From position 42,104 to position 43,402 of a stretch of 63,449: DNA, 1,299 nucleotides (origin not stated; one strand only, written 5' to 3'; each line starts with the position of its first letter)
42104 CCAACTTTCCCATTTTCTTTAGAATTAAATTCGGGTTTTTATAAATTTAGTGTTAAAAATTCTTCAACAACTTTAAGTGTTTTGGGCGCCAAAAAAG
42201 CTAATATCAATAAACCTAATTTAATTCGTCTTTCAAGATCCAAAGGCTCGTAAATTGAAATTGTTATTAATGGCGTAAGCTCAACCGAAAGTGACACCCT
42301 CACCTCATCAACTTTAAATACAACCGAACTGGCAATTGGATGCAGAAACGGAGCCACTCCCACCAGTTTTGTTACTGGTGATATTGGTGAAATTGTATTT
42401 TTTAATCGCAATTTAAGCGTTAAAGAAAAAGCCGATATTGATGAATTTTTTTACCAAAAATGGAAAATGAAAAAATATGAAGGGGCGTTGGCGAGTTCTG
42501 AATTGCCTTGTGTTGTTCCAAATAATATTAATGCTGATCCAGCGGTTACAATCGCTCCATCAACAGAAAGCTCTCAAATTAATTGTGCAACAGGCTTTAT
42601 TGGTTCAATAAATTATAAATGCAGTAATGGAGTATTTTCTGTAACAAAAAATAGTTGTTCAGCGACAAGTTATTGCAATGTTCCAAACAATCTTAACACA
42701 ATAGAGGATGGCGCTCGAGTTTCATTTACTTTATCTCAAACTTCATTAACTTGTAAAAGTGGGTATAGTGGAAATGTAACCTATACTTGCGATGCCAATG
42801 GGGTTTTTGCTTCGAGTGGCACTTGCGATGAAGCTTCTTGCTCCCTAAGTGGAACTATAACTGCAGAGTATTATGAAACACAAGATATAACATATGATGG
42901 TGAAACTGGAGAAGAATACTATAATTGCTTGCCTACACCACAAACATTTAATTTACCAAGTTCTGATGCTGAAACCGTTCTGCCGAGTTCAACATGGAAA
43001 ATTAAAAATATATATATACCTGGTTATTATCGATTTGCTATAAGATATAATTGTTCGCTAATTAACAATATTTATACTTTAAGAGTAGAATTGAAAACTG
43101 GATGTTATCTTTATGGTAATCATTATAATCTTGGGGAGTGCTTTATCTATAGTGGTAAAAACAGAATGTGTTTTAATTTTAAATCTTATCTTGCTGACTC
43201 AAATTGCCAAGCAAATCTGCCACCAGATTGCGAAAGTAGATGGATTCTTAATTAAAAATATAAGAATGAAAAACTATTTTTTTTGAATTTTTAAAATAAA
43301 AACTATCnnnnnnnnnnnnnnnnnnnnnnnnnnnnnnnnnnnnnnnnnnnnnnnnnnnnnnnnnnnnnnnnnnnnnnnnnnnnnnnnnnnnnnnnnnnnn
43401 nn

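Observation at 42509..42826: Two tandem four-cysteine modules with Sushi/CCP-like spacing in a bacterial pilin-like protein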

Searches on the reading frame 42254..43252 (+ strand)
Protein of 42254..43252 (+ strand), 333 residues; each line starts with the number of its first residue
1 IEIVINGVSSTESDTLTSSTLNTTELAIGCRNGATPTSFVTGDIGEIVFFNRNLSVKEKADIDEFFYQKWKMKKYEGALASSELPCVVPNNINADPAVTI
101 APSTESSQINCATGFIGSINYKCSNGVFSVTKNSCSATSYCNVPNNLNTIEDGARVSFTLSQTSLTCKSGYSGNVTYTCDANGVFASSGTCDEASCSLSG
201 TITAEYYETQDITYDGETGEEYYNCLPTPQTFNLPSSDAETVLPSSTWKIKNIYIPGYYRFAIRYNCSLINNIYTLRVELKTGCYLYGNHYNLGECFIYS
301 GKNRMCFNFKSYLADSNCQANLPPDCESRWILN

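Call 5: search_protein_families(library=pfam, proteins=[window:42254-43252:+], max_evalue=10)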
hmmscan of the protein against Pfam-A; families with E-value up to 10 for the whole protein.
window:42254-43252:+ (333 aa): 3 families
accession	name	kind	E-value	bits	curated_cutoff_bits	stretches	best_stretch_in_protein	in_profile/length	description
PF13385.13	Laminin_G_3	-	0.0016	19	27.6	1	2-58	94-149/151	Concanavalin A-like lectin/glucanases superfamily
PF07222.17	PBP_sp32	-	0.0065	16.2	21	1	115-166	103-154/243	Proacrosin binding protein sp32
PF06651.16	DUF1163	-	0.11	13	21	1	154-181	17-44/68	Protein of unknown function (DUF1163)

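Call 6: search_protein_families(library=ncbifam, proteins=[window:42254-43252:+], max_evalue=10)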
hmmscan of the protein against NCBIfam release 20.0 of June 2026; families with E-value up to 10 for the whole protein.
window:42254-43252:+ (333 aa): 0 families

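Call 7: find_homologous_proteins(query=window:42254-43252:+, max_evalue=0.01)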
Query window:42254-43252:+ (333 aa): 33 proteins with E <= 0.01 among 1425 candidates.
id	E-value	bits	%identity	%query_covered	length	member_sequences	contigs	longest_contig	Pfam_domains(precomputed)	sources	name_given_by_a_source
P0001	4.3e-173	593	100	79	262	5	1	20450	-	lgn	-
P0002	1.1e-99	352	55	100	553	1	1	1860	PF13385.14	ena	-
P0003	9.1e-84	300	52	100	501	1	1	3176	PF13385.14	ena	-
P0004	4.7e-75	271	49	99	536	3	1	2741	PF13385.14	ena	-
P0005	5.9e-72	261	64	57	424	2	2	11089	PF13385.14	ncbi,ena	-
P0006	3.5e-68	248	63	60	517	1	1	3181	PF13385.14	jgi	-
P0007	2.0e-64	236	57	62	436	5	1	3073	PF07963.18,PF13385.14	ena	-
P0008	5.2e-63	231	60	59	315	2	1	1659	PF13385.14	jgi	-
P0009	9.8e-61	224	46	85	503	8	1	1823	PF13385.14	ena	-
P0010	4.2e-58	215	44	85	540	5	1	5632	PF07963.18,PF13385.14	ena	-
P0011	1.0e-56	211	45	87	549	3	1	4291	PF13385.14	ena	-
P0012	2.1e-54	203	43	91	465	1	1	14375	PF13385.14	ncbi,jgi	jgi:hypothetical protein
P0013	3.4e-54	202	58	56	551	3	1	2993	PF13385.14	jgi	jgi:prepilin-type N-terminal cleavage/methylation domain-containing protein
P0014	1.8e-52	197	68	41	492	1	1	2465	PF13385.14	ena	-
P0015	4.1e-51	192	65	43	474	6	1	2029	PF13385.14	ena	-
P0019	3.5e-49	186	67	36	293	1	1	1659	-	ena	-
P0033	5.3e-12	64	87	14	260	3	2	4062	-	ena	-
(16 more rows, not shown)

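Call 57: find_encoding_contigs(protein=P0001, flank=3000, max_places=6)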
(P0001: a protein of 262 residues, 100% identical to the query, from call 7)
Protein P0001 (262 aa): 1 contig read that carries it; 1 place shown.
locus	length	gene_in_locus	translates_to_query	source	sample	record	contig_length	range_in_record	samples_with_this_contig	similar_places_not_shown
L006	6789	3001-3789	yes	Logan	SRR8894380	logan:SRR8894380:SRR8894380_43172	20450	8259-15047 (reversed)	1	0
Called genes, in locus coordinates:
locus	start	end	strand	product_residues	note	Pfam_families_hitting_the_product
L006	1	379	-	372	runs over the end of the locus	PF01435:Peptidase_M48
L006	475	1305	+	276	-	PF00793:DAHP_synth_1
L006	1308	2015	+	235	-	PF00072:Response_reg, PF00486:Trans_reg_C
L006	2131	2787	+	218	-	-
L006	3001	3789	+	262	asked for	-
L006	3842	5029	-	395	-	PF00155:Aminotran_1_2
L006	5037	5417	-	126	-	-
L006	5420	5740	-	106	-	-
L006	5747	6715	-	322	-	PF01636:APH, PF02958:EcKL (weak)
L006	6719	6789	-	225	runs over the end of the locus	PF02798:GST_N, PF13417:GST_N_3, PF13409:GST_N_2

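Call 67: find_encoding_contigs(protein=P0019, flank=3000, max_places=3)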
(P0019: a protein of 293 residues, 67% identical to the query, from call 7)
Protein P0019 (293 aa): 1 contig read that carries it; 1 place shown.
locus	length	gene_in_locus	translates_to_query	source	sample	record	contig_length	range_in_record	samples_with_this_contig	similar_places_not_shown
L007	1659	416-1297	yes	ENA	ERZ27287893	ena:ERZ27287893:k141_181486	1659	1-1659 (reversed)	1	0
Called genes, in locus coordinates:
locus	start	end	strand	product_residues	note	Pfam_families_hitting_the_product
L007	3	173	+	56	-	?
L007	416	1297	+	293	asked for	-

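Call 68: find_encoding_contigs(protein=P0033, flank=3000, max_places=3)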
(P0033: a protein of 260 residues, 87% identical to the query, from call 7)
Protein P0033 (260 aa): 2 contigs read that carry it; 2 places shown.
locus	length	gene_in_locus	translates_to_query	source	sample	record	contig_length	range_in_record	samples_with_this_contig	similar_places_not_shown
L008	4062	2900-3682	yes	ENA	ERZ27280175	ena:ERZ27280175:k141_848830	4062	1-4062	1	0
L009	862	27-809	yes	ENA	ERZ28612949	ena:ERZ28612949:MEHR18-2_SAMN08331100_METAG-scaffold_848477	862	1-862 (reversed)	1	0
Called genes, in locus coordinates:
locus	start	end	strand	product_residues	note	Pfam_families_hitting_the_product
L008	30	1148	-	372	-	PF01435:Peptidase_M48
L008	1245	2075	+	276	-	PF00793:DAHP_synth_1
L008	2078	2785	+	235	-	PF00072:Response_reg, PF00486:Trans_reg_C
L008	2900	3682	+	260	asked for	-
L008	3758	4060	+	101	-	?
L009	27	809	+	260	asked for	-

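Call 90: search_protein_families(library=pfam, proteins=[P0002], max_evalue=1)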
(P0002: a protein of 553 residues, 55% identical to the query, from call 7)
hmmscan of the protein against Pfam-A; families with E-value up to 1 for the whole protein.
P0002 (553 aa): 5 families
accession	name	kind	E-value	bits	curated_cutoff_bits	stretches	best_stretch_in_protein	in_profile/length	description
PF13385.13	Laminin_G_3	-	2.6e-08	34.6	27.6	1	140-287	6-149/151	Concanavalin A-like lectin/glucanases superfamily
PF07963.17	N_methyl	-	0.00054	19.9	21.2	1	18-38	6-26/27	Prokaryotic N-terminal methylation motif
PF02210.31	Laminin_G_2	-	0.026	15.4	22.9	1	167-258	6-97/126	Laminin G domain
PF00054.30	Laminin_G_1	-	0.11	13.2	24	1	168-248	7-85/131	Laminin G domain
PF01594.21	AI-2E_transport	-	0.13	11.8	34.3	1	6-124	41-150/327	AI-2E family transporter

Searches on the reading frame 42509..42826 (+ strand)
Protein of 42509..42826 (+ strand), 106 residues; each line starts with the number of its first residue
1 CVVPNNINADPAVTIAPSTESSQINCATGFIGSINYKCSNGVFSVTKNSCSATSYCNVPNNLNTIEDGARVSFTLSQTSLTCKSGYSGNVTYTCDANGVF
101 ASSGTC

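Call 5: search_protein_families(library=pfam, proteins=[window:42509-42826:+], max_evalue=10)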
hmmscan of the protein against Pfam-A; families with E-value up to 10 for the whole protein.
window:42509-42826:+ (106 aa): 3 families
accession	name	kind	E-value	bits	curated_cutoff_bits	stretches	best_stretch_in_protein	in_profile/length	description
PF07222.17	PBP_sp32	-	0.0011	18.7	21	1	30-81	103-154/243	Proacrosin binding protein sp32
PF06651.16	DUF1163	-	0.0073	16.8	21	1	65-96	13-44/68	Protein of unknown function (DUF1163)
PF14319.11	Zn_Tnp_IS91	-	0.52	10.8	26.3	1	23-57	26-60/90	Transposase zinc-binding domain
